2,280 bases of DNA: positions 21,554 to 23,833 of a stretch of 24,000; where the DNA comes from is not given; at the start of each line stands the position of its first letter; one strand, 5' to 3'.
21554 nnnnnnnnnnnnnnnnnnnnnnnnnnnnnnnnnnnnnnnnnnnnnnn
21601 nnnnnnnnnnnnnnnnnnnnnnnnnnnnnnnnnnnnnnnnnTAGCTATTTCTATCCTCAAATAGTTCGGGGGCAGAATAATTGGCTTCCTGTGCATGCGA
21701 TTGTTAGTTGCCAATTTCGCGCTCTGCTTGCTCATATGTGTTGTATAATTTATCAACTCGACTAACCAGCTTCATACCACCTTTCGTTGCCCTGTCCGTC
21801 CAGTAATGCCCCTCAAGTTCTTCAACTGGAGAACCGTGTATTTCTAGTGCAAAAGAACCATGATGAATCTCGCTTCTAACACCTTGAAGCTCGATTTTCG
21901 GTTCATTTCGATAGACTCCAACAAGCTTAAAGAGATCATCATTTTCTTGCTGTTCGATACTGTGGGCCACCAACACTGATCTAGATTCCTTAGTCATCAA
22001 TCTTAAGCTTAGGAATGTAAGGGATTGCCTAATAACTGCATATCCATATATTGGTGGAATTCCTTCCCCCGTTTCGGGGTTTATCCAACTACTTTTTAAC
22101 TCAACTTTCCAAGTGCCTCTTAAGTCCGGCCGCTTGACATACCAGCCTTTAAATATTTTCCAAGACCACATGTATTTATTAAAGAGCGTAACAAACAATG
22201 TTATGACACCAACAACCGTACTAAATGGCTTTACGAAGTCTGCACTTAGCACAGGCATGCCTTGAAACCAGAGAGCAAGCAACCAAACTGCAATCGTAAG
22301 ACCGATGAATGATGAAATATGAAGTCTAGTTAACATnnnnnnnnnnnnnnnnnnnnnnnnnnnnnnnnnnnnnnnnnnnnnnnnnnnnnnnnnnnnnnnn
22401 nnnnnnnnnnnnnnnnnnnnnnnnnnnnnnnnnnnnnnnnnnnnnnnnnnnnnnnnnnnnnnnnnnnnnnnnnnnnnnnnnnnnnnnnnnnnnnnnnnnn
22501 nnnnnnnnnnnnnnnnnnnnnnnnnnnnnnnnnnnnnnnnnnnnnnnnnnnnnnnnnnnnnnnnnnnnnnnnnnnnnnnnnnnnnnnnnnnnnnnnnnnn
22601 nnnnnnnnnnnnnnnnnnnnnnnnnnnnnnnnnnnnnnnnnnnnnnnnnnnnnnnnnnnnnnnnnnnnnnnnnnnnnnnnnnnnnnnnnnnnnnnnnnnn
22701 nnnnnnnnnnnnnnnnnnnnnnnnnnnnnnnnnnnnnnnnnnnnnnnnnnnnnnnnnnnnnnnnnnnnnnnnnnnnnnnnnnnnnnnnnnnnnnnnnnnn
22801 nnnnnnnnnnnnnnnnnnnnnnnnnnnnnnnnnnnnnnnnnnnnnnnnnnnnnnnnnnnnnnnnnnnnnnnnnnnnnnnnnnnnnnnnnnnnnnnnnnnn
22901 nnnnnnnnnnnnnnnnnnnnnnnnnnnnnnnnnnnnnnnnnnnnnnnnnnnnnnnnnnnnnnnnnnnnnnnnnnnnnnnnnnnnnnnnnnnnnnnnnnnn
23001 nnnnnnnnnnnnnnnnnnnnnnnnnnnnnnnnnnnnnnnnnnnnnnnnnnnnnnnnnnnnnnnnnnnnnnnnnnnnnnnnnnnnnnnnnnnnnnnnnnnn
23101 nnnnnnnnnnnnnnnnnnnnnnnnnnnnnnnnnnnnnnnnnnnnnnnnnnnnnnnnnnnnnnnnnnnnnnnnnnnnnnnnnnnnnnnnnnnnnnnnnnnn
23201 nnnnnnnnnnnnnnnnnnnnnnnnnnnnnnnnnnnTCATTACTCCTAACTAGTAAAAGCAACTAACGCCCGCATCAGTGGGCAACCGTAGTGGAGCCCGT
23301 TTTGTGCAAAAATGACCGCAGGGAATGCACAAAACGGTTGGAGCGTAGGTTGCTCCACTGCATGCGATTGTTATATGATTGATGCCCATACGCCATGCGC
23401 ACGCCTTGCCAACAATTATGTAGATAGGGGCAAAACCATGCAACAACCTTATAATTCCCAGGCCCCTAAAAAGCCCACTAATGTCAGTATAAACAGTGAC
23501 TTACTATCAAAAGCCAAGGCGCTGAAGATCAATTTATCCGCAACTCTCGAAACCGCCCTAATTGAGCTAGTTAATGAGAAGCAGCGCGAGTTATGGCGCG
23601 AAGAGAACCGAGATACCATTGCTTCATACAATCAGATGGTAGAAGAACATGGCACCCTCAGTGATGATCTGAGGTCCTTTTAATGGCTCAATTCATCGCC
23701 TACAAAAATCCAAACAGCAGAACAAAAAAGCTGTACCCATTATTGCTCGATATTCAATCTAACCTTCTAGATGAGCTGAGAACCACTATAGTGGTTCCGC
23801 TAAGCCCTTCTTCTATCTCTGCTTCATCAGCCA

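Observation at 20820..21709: The FRG-domain gene is welded to the CBASS cassette by loss of half an attC: a candidate CBASS accessory or novel defence gene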

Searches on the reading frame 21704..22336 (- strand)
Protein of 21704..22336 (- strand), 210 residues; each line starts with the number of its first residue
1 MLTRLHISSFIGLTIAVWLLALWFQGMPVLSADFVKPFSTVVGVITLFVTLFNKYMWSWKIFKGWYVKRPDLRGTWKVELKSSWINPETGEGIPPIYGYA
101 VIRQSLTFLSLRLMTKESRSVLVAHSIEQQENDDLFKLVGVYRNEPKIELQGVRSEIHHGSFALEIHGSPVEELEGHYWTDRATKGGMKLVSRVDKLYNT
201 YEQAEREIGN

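Call 7: search_protein_families(library=pfam, proteins=[window:21704-22336:-], max_evalue=0.01)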
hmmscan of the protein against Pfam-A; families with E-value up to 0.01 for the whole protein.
window:21704-22336:- (210 aa): 1 family
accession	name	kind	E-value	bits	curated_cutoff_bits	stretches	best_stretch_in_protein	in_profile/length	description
PF18153.7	Cap15_CD_rec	-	1.9e-15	57.7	31.2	1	67-190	1-120/122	Cap15, cyclic dinucleotide receptor domain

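Call 8: search_protein_families(library=padloc, proteins=[window:21704-22336:-], max_evalue=0.01)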
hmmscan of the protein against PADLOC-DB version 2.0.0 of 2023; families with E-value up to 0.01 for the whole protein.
window:21704-22336:- (210 aa): 17 families
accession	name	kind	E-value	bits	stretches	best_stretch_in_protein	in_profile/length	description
PDLC00694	Effector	-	4e-96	318.4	1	1-209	1-206/208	2TM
PDLC00702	Effector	-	1.1e-52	176.5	1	4-204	7-207/211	2TM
PDLC00704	Effector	-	1.5e-31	107.6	1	19-191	25-199/207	2TM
PDLC00673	Effector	-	1.5e-31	107.4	1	30-207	30-207/214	2TM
PDLC00703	Effector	-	2.5e-25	87.3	1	14-194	22-197/204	2TM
PDLC00708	Effector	-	1.1e-24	85.1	1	35-191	47-190/191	2TM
PDLC00705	Effector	-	5.3e-22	76.7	1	23-189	36-196/203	2TM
PDLC00714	Effector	-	1.8e-18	64.8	1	4-195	5-194/200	2TM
PDLC00686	Effector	-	1.1e-17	62.3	1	15-191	35-205/209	2TM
PDLC00671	Effector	-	4.9e-15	54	1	9-188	12-211/223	2TM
PDLC00683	Effector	-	2.2e-14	51.6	1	10-193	12-180/185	2TM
PDLC00669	Effector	-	1.3e-10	39.2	1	37-189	35-193/206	2TM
PDLC00674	Effector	-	2.4e-10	38.2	2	102-188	130-217/246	2TM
PDLC00679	Effector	-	1e-09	36.5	1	12-189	15-205/218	2TM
PDLC00682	Effector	-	1.3e-08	32.8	1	32-188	47-206/218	2TM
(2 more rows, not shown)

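Call 40: find_encoding_contigs(protein=window:21707-22336:-, flank=10000, max_places=6)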
Protein window:21707-22336:- (210 aa): 1 contig read that carries it; 1 place shown.
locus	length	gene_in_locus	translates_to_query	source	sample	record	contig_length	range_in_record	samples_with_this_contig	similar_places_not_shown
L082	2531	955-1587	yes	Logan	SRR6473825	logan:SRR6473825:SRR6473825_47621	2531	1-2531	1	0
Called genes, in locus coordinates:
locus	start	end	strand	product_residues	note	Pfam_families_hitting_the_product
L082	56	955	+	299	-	PF26305:CD_NTase_C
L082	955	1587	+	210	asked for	PF18153:Cap15_CD_rec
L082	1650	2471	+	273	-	PF08867:FRG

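Call 44: find_homologous_proteins(query=window:21707-22336:-, max_evalue=1e-10)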
Query window:21707-22336:- (210 aa): 486 proteins with E <= 1e-10 among 604 candidates; the best 120 are listed.
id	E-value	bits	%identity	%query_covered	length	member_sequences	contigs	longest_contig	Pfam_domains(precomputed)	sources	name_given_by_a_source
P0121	6.6e-132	455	94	100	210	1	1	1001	PF18153.8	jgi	jgi:hypothetical protein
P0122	1.2e-130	451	93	100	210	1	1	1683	PF18153.8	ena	-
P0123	3.0e-129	447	93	100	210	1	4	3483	PF18153.8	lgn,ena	-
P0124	4.6e-129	446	94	99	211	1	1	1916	PF18153.8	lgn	-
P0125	2.7e-128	443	93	100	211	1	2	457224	PF18153.8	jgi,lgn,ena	-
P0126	2.8e-128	443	92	100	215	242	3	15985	PF18153.8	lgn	-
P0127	8.3e-127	439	91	100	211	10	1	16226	PF18153.8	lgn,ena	-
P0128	2.3e-126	437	92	100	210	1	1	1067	PF18153.8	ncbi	-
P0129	1.0e-125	435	90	100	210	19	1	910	PF18153.8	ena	-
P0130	1.7e-125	434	91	100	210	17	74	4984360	PF18153.8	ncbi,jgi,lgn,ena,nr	ncbi:hypothetical protein AHGSH82_025250 [Aeromonas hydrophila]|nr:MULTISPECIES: hypothetical protei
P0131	1.7e-125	434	89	100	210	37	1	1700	PF18153.8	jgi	-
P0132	1.8e-125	434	90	100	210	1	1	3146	PF18153.8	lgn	-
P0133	9.8e-125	432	90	100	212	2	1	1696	PF18153.8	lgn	-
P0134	1.8e-124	431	89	100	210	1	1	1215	PF18153.8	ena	-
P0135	2.1e-124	431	88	100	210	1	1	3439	PF18153.8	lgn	-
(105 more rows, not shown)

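Call 45: find_encoding_contigs(protein=P0125, flank=4000, max_places=3)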
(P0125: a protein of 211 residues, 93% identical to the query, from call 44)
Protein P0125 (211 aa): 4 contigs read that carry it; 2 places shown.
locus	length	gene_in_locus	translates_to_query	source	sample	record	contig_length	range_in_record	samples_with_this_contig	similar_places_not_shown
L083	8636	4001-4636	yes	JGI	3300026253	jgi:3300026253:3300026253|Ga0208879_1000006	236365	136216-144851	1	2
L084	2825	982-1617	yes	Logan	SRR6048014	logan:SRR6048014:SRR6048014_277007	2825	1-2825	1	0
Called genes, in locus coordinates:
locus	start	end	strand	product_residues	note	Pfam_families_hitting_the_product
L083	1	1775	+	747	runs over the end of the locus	PF12228:DUF3604 (weak)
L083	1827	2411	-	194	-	PF01381:HTH_3 (weak), PF07883:Cupin_2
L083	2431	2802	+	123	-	PF00557:Peptidase_M24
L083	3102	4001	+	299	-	PF26305:CD_NTase_C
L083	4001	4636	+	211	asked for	PF18153:Cap15_CD_rec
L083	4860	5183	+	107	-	PF00557:Peptidase_M24 (weak)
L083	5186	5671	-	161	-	PF13404:HTH_AsnC-type, PF13412:HTH_24, PF01037:AsnC_trans_reg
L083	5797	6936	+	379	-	PF05222:AlaDh_PNT_N, PF07992:Pyr_redox_2 (weak), PF01262:AlaDh_PNT_C, PF02826:2-Hacid_dh_C (weak), PF01488:Shikimate_DH, PF13241:NAD_binding_7 (weak), PF00070:Pyr_redox (weak)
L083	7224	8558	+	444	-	PF05697:Trigger_N, PF00254:FKBP_C, PF05698:Trigger_C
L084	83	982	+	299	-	PF26305:CD_NTase_C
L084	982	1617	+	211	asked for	PF18153:Cap15_CD_rec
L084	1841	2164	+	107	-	PF00557:Peptidase_M24 (weak)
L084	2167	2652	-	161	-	PF13404:HTH_AsnC-type, PF13412:HTH_24, PF01037:AsnC_trans_reg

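Call 46: find_encoding_contigs(protein=P0130, flank=4000, max_places=4)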
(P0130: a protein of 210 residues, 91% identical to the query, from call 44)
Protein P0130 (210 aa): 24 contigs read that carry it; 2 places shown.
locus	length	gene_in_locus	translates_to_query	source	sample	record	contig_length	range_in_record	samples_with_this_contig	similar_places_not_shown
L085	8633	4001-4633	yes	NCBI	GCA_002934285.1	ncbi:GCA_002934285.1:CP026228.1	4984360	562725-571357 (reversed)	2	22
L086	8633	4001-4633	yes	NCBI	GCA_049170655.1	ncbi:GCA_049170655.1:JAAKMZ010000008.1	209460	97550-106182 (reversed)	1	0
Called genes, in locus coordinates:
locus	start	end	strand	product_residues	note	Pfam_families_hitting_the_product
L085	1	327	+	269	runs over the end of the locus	PF02498:Bro-N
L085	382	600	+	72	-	PF06440:DNA_pol3_theta, PF11686:DUF3283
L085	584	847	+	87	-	-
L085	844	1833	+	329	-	PF06147:DUF968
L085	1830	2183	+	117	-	-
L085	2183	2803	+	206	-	PF27659:CHP02642 (weak), PF03589:Antiterm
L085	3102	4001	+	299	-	PF26305:CD_NTase_C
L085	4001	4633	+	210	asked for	PF18153:Cap15_CD_rec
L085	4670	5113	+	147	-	-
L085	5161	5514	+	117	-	PF07180:CaiF_GrlA (weak)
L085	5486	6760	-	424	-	PF00817:IMS, PF11799:IMS_C, PF13438:DUF4113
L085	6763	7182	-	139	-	PF00717:Peptidase_S24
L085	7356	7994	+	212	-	PF02586:SRAP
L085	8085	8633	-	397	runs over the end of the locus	PF00083:Sugar_tr (weak), PF07690:MFS_1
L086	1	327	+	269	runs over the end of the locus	PF02498:Bro-N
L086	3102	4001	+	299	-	PF26305:CD_NTase_C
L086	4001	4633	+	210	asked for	PF18153:Cap15_CD_rec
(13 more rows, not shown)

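Call 53: search_protein_families(library=ncbifam, proteins=[window:21707-22336:-], max_evalue=0.01)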
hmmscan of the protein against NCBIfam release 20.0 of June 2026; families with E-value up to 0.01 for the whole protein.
window:21707-22336:- (210 aa): 0 families

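Call 62: find_related_loci(query=window:21707-22336:-, collection=metagenome_contigs, flank=3000)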
Query window:21707-22336:- (210 aa) in metagenome_contigs; peptide patterns used: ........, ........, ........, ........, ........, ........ (x = any residue, [..] = any of these).
362 stretches matched a pattern; 60 encode a relative of the query (tblastn E <= 1e-3); 59 distinct loci.
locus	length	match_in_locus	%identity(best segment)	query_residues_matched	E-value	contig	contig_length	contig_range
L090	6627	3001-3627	93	1-209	2e-132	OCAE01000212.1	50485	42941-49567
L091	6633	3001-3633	93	1-210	6e-132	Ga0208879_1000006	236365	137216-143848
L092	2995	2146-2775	92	1-210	6e-136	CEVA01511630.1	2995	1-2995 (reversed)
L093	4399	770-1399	90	1-210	5e-131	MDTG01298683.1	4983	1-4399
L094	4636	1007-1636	90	1-210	5e-130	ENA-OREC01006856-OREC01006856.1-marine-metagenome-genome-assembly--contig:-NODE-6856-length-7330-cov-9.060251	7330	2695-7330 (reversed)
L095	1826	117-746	90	1-210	8e-138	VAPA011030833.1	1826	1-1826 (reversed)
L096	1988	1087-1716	90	1-210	1e-136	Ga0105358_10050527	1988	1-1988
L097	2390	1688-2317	90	1-210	4e-135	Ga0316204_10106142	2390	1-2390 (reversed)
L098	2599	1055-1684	90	1-210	2e-134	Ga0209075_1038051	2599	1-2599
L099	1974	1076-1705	90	1-210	1e-136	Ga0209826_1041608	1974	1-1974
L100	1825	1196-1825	90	1-210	4e-137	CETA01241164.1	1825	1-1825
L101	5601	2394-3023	90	1-210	2e-128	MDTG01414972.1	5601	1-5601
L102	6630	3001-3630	89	1-210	2e-127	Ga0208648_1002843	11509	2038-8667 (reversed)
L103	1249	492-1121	88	1-210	7e-139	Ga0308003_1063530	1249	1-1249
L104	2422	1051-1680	88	1-210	2e-133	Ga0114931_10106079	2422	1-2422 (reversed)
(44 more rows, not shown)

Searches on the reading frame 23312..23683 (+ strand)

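Call 7: search_protein_families(library=pfam, proteins=[window:23312-23683:+], max_evalue=0.01)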
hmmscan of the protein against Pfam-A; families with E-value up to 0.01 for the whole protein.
window:23312-23683:+ (123 aa): 1 family
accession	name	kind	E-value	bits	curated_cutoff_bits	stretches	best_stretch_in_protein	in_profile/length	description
PF07362.18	CcdA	-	4.5e-30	104.3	22.4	1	53-123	1-71/71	Post-segregation antitoxin CcdA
